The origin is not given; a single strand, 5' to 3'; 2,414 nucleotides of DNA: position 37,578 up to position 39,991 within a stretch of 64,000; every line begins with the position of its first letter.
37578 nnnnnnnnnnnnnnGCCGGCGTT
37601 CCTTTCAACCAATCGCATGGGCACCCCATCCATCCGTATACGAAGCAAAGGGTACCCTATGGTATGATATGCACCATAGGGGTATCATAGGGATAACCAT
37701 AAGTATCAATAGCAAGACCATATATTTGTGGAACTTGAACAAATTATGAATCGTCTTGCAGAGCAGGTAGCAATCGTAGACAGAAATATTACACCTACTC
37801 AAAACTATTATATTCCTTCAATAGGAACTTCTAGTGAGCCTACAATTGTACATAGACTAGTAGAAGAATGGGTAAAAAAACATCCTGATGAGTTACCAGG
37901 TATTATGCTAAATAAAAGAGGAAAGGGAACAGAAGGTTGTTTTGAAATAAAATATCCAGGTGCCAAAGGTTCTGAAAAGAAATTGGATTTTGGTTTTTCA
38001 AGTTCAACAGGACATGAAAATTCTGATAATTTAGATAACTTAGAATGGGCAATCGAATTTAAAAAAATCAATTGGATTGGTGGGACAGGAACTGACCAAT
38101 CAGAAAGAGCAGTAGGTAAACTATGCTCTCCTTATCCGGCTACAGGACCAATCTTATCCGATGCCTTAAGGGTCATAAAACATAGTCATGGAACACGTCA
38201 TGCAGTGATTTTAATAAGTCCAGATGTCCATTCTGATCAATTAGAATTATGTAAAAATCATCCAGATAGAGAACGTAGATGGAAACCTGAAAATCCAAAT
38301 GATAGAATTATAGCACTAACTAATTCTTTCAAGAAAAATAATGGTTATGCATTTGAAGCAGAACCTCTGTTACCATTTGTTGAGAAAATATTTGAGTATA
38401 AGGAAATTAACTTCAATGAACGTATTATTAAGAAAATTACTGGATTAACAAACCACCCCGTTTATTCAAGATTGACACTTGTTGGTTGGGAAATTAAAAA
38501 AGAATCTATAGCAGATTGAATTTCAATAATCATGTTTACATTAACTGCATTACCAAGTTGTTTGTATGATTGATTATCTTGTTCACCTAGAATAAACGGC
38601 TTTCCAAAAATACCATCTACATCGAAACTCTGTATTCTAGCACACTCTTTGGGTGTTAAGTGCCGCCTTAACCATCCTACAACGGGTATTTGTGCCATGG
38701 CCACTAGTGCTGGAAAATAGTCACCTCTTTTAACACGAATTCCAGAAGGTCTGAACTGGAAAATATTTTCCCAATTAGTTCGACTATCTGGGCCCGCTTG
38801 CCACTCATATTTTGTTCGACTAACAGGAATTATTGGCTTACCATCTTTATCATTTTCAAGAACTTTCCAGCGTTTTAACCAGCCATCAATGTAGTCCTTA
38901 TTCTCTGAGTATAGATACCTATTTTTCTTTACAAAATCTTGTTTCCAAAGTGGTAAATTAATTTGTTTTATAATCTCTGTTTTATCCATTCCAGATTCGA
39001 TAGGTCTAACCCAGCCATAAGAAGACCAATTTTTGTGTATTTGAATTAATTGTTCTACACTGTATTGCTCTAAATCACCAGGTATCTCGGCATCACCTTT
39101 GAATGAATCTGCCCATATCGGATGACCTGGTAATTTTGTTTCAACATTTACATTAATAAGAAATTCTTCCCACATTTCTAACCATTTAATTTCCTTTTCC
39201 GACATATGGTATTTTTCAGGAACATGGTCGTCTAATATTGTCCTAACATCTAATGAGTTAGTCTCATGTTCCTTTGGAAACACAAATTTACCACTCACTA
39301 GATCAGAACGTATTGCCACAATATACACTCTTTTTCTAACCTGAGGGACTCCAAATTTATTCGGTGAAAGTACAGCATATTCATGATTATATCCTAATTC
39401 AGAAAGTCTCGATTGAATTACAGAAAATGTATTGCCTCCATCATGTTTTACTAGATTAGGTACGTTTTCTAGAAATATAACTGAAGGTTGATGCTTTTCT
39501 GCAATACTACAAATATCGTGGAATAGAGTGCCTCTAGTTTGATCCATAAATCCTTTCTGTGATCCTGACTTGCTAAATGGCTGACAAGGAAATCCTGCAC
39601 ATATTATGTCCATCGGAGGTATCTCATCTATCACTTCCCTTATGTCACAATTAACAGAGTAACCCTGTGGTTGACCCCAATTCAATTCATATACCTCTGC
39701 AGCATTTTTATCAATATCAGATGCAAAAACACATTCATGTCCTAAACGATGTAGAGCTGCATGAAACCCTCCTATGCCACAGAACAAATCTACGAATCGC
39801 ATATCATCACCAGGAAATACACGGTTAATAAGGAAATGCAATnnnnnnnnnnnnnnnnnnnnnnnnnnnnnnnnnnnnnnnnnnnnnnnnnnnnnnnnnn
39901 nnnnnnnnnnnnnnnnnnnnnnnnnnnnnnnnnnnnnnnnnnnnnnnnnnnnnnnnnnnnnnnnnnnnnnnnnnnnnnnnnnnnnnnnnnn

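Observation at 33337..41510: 8,078-bp insertion that replaced the 3' end of the FAS1-HxlR gene and left the original end as a relic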

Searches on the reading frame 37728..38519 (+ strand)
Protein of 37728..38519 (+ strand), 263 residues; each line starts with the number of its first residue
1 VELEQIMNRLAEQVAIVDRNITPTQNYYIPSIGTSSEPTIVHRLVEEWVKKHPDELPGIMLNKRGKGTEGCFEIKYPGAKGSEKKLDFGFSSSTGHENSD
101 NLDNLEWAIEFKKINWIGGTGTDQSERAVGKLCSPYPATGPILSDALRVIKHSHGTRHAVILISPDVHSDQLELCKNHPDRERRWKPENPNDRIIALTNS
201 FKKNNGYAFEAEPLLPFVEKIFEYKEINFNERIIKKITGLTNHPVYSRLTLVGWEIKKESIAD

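Call 10: search_protein_families(library=pfam, proteins=[window:37728-38519:+], max_evalue=0.01)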
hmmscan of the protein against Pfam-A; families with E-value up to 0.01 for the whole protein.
window:37728-38519:+ (263 aa): 0 families

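Call 11: search_protein_families(library=phrogs, proteins=[window:37728-38519:+], max_evalue=0.01)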
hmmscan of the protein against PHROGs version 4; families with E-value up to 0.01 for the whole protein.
window:37728-38519:+ (263 aa): 0 families

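Call 53: search_protein_families(library=padloc, proteins=[window:37728-38519:+], max_evalue=0.01)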
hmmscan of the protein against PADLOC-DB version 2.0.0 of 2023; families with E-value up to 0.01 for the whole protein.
window:37728-38519:+ (263 aa): 0 families

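Call 54: search_protein_families(library=ncbifam, proteins=[window:37728-38519:+], max_evalue=0.01)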
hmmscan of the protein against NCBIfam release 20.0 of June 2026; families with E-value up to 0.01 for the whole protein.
window:37728-38519:+ (263 aa): 0 families

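Call 65: search_solved_structures(query=window:37728-38519:+, max_evalue=1)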
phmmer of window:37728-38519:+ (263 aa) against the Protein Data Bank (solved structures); distinct sequences matched with E-value up to 1: 5.
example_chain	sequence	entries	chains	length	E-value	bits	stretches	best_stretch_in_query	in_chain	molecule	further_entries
7ul0_L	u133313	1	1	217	0.65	12.6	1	22-82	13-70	Light chain of EH8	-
8r1c_L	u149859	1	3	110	0.7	12.5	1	22-82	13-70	SD1-2 fab light chain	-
4l5e_A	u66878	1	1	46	0.73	12.5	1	221-251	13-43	Transcriptional regulator (NtrC family)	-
8saw_D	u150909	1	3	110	0.94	12.1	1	22-81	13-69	DH270.UCA. G57R light chain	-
8sax_D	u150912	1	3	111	0.96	12.1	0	22-81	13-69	DH270.UCA light chain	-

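Call 66: find_homologous_proteins(query=window:37728-38519:+, max_evalue=0.001)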
Query window:37728-38519:+ (263 aa): 26 proteins with E <= 0.001 among 278 candidates.
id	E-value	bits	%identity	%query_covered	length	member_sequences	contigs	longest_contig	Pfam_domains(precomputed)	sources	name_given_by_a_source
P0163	2.8e-172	589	100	97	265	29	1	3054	-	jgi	-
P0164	8.8e-140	483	80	98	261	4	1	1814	-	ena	-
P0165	2.3e-135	468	79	97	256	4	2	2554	-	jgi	-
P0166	1.5e-134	466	77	98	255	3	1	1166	-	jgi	-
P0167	2.2e-130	452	76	97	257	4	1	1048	-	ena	-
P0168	4.1e-126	438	74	97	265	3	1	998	-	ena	-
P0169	2.1e-124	432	73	97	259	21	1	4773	-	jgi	jgi:hypothetical protein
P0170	2.3e-123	429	73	97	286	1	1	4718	-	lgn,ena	-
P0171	2.1e-122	426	72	97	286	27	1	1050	-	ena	-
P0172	4.8e-121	421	70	98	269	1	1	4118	-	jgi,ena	-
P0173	5.1e-119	415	72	97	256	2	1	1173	-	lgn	-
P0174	3.1e-118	412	72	97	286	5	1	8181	-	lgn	-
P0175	6.0e-118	411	72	97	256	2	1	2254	-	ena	-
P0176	3.8e-117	409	69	98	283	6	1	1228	-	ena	-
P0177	4.9e-116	405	69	100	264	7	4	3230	-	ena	-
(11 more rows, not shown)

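Call 73: predict_structure(alignment_id=A2)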
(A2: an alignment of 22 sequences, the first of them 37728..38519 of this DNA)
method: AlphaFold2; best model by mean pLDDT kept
length: 263 residues; sequences in the alignment: 22
mean_pLDDT: 91.7   pTM: 0.90
mean pLDDT of the five models: 91.7, 90.7, 88.2, 82.5, 78.0
residues with pLDDT >= 90: 196; 70-90: 60; 50-70: 4; < 50: 3
segments of 3 or more residues with pLDDT < 50: 261-263
pLDDT, mean of each block of 10 residues (from residue 1): 98 97 93 95 97 93 80 85 84 91 92 92 92 93 94 91 95 94 88 92 92 97 96 97 94 89 36
secondary structure, 60 per line:
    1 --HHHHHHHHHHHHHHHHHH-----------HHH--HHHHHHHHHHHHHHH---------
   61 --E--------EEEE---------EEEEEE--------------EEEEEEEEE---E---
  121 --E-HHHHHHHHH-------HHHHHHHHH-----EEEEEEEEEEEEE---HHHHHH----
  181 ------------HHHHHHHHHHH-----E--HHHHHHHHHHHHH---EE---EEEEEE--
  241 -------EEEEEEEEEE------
elements in order: H3-20 H37-51 E72-75 E85-90 E105-113 H125-133 H141-149 E155-167 H171-176 H193-203 H212-224 E233-238 E248-257

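Call 75: fold_search(model_id=the predicted structure, library=pdb)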
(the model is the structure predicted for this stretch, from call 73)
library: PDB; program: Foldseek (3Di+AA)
matches with E <= 10: 318; with E <= 0.001: 0
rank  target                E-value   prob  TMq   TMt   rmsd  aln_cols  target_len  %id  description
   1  9k2f_B                5.0e-02  0.44  0.25  0.27   7.8       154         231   11  Crystal Structure of CyaF/SAH in open conformational state (released 2025-10-22)
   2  9k2f_D                9.0e-02  0.23  0.21  0.24   8.4       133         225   14  Crystal Structure of CyaF/SAH in open conformational state (released 2025-10-22)
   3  3iab_A                1.0e-01  0.30  0.22  0.35   9.6       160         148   14  Crystal structure of RNase P /RNase MRP proteins Pop6, Pop7 in a complex with the P3 domain of RNase MRP RNA (released 2010-01-26)
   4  1vl5_C                1.2e-01  0.16  0.22  0.25   9.4       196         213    8  CRYSTAL STRUCTURE OF A PUTATIVE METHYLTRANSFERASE (BH2331) FROM BACILLUS HALODURANS C-125 AT 1.95 A RESOLUTION (released 2004-08-17)
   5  7l5c_D                1.6e-01  0.10  0.17  0.16  12.7       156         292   12  Structure of copper bound MEMO1 (released 2022-01-19)
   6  8khq_B                1.8e-01  0.13  0.19  0.08  13.9       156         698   13  Bifunctional sulfoxide synthase OvoA_Th2 in complex with histidine and cysteine (released 2023-12-06)
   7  3jwg                  2.1e-01  0.21  0.22  0.27   7.5       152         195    5  Crystal structure analysis of the methyltransferase domain of bacterial-CtHen1-C (released 2009-10-20)
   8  3jwh_A                2.2e-01  0.21  0.22  0.27   7.1       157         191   10  Crystal structure analysis of the methyltransferase domain of bacterial-AvHen1-C (released 2009-10-20)
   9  2p8j_B                2.4e-01  0.20  0.24  0.29   9.0       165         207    7  Crystal structure of S-adenosylmethionine-dependent methyltransferase (NP_349143.1) from Clostridium acetobutylicum at (released 2007-04-24)
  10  3g5l_B                2.4e-01  0.12  0.21  0.25  10.6       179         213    9  Crystal structure of putative S-adenosylmethionine dependent methyltransferase from Listeria monocytogenes (released 2009-02-17)
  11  7ebx                  2.4e-01  0.07  0.19  0.19   9.4       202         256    8  Crystal structure of juvenile hormone acid methyltransferase JHAMT in complex with S-adenosyl-L-homocysteine. (released 2021-09-29)
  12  1g60_A                2.9e-01  0.13  0.19  0.21   9.2       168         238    8  Crystal Structure of Methyltransferase MboIIa (Moraxella bovis) (released 2002-05-01)
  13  6mro                  2.9e-01  0.12  0.20  0.25  10.2       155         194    9  Crystal structure of methyl transferase from Methanosarcina acetivorans at 1.6 Angstroms resolution, Northeast Structura (released 2018-10-24)
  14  8xaq_A                3.5e-01  0.15  0.18  0.41   9.3       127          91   12  The thermostable and acid-tolerant DNA-binding protein (released 2024-12-11)
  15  3sm3                  3.5e-01  0.11  0.22  0.26   8.9       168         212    8  Crystal Structure of SAM-dependent methyltransferases Q8PUK2_METMA from Methanosarcina mazei. Northeast Structural Genom (released 2011-07-20)
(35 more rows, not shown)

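Call 92: find_encoding_contigs(protein=P0163, flank=5000, max_places=4)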
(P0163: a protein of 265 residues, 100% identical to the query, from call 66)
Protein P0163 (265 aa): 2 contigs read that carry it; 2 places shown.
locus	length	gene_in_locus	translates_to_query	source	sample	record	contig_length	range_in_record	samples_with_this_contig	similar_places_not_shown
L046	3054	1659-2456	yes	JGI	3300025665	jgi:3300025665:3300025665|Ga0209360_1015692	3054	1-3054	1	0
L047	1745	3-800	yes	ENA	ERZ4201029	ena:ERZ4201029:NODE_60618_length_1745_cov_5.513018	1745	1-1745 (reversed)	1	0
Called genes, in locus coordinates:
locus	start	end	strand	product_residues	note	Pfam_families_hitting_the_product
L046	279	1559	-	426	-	PF00160:Pro_isomerase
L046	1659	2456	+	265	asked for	-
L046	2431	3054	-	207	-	?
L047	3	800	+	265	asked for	?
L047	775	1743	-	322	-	?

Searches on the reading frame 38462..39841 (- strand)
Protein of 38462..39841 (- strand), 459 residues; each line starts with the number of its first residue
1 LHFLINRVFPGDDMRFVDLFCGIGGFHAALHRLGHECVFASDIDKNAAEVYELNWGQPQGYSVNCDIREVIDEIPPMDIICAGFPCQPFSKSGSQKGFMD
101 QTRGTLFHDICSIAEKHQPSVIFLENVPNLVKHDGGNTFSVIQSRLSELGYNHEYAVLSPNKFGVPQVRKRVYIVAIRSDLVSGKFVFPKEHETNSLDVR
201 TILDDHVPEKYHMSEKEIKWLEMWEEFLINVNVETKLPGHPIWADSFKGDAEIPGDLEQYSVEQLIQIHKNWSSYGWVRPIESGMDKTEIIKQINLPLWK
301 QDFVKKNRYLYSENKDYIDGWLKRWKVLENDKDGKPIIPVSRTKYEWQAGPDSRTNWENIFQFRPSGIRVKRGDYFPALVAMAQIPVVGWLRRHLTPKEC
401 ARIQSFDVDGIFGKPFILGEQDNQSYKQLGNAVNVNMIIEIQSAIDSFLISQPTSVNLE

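Call 10: search_protein_families(library=pfam, proteins=[window:38462-39841:-], max_evalue=0.01)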
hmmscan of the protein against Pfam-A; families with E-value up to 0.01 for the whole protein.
window:38462-39841:- (459 aa): 1 family
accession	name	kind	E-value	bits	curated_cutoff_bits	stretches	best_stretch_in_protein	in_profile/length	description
PF00145.23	DNA_methylase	-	1.3e-77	261.9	22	1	14-445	1-322/324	C-5 cytosine-specific DNA methylase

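Call 11: search_protein_families(library=phrogs, proteins=[window:38462-39841:-], max_evalue=0.01)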
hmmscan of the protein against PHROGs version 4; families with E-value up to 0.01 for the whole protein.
window:38462-39841:- (459 aa): 12 families
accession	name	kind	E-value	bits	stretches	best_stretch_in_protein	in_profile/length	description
phrog_116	-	other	6e-83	280.5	1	12-453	206-497/779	DNA methyltransferase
phrog_363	-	other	6.3e-50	171.1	1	13-193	53-229/327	DNA methyltransferase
phrog_5999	-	other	1.2e-14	55.2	1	15-108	4-101/109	DNA methyltransferase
phrog_16427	-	other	4e-10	40.8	1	383-454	105-177/235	DNA methyltransferase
phrog_17284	-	unknown function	1.1e-08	35.6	1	390-445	157-210/245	-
phrog_36001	-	unknown function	8.4e-08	31.9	1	101-191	485-574/715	-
phrog_26324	-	other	1.3e-05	26.3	1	393-450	148-208/210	DNA methyltransferase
phrog_32758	-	other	1.6e-05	25.7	1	142-179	8-45/154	DNA methyltransferase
phrog_29583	-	other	7.4e-05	22.7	1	77-133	79-134/468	DNA methyltransferase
phrog_16528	-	other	9.6e-05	23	1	392-444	170-216/236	DNA methyltransferase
phrog_13621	-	unknown function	0.00049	21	1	393-449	55-112/121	-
phrog_757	-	other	0.00052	20.2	1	13-126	14-127/247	DNA methyltransferase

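Call 29: find_encoding_contigs(protein=window:38462-39841:-, flank=10000, max_places=10)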
Protein window:38462-39841:- (459 aa): no gene with exactly this product is on record in the collection.

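Call 53: search_protein_families(library=padloc, proteins=[window:38462-39841:-], max_evalue=0.01)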
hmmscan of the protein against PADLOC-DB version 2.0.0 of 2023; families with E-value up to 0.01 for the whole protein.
window:38462-39841:- (459 aa): 63 families (the best 25 are shown)
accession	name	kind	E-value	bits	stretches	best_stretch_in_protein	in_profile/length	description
PDLC00034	DruM2|DruM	-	4e-98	326.8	1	14-439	8-418/457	DNA cytosine methylase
PDLC03272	MTase_II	-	3.6e-87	291.1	1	13-449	74-390/407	Type II methyltransferase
PDLC03220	MTase_II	-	6.2e-67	224.4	2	15-177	13-185/525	Type II methyltransferase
PDLC03361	MTase_II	-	1.4e-65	219.9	2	12-223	85-332/455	Type II methyltransferase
PDLC02653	DrmMII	-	2.4e-57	192.3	2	12-226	3-218/333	DrmMII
PDLC03378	MTase_II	-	5.6e-56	188.3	2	14-211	3-203/344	Type II methyltransferase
PDLC03217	MTase_II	-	6e-49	165.1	2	14-215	385-586/703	Type II methyltransferase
PDLC03242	MTase_II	-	1.2e-46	157.5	1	12-216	99-298/409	Type II methyltransferase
PDLC03234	MTase_II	-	2e-46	157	2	13-205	4-201/375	Type II methyltransferase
PDLC03286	MTase_II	-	1.4e-44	150.2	1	14-193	1-183/185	Type II methyltransferase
PDLC03734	oMTase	-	4e-44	149.3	2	14-183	4-174/444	orphan methyltransferase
PDLC03716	oMTase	-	4.9e-43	145.6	1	14-206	39-229/349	orphan methyltransferase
PDLC00026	DruM2|DruM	-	3.1e-42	143.3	2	13-223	4-211/336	DNA cytosine methylase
PDLC00027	DruM2|DruM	-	5.9e-40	135.7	2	11-207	9-200/361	DNA cytosine methylase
PDLC00033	DruM2|DruM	-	1.2e-39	134.7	2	11-193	19-202/368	DNA cytosine methylase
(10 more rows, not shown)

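Call 54: search_protein_families(library=ncbifam, proteins=[window:38462-39841:-], max_evalue=0.01)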
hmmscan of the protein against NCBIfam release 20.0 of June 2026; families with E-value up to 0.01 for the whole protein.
window:38462-39841:- (459 aa): 3 families
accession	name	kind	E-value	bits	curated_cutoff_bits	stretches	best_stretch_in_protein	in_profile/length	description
TIGR00675.1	dcm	superfamily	1.5e-75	254.9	100.65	2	16-221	1-209/329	DNA (cytosine-5-)-methyltransferase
NF007772.0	PRK10458.1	subfamily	9.8e-44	149.7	710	2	9-221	84-334/472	DNA cytosine methylase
NF040701.1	RecJ_Meth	equivalog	0.0061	15.4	550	1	132-217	17-101/449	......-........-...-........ exonuclease RecJ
